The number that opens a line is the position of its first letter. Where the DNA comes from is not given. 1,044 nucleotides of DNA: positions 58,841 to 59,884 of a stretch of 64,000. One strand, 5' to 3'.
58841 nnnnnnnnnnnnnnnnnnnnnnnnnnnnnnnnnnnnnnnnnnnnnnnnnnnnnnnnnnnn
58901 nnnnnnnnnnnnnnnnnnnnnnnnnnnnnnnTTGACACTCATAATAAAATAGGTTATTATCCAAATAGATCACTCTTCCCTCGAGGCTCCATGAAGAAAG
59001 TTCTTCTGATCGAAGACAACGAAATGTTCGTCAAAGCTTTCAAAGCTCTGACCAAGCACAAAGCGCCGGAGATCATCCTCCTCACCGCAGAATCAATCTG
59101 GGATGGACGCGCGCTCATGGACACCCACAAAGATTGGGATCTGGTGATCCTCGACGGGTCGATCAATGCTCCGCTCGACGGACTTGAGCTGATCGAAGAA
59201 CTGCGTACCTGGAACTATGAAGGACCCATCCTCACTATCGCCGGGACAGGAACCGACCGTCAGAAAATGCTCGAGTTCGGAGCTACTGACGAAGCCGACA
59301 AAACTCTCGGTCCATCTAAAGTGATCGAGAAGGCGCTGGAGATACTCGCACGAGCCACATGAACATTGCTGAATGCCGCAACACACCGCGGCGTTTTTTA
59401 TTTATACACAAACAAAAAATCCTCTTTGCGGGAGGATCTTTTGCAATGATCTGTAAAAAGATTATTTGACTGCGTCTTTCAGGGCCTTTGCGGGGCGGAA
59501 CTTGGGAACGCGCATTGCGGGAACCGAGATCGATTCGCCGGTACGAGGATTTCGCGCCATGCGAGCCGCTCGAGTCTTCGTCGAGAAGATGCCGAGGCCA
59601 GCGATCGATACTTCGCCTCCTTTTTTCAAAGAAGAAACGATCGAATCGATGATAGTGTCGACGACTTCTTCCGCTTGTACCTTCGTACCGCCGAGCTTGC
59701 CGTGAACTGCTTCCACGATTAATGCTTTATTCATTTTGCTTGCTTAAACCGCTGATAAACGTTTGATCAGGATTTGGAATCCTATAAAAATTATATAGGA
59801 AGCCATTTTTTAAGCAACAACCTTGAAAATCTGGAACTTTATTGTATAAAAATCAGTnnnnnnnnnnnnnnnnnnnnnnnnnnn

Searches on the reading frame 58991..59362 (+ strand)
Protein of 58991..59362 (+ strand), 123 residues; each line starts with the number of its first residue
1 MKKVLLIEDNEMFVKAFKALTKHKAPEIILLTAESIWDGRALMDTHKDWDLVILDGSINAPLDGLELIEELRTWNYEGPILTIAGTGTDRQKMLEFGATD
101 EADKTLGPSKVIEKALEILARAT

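Call 23: search_protein_families(library=pfam, proteins=[window:58991-59362:+], max_evalue=0.01)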
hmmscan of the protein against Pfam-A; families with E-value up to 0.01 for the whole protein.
window:58991-59362:+ (123 aa): 1 family
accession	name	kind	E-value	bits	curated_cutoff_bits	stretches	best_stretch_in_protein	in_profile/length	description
PF00072.30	Response_reg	-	1.2e-11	45.2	30.2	1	4-114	1-109/111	Response regulator receiver domain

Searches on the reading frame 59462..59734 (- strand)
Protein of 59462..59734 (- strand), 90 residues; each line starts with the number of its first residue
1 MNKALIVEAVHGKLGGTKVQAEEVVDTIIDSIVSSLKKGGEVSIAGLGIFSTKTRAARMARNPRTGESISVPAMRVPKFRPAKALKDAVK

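Call 23: search_protein_families(library=pfam, proteins=[window:59462-59734:-], max_evalue=0.01)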
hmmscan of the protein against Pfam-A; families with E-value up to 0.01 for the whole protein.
window:59462-59734:- (90 aa): 2 families
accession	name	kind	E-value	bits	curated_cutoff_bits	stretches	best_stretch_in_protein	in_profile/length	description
PF00216.26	Bac_DNA_binding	-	6e-30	103.8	22.4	1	1-90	1-90/90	Bacterial DNA-binding protein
PF18291.6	HU-HIG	-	4.4e-06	27.2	26.2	1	7-90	38-119/125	HU domain fused to wHTH, Ig, or Glycine-rich motif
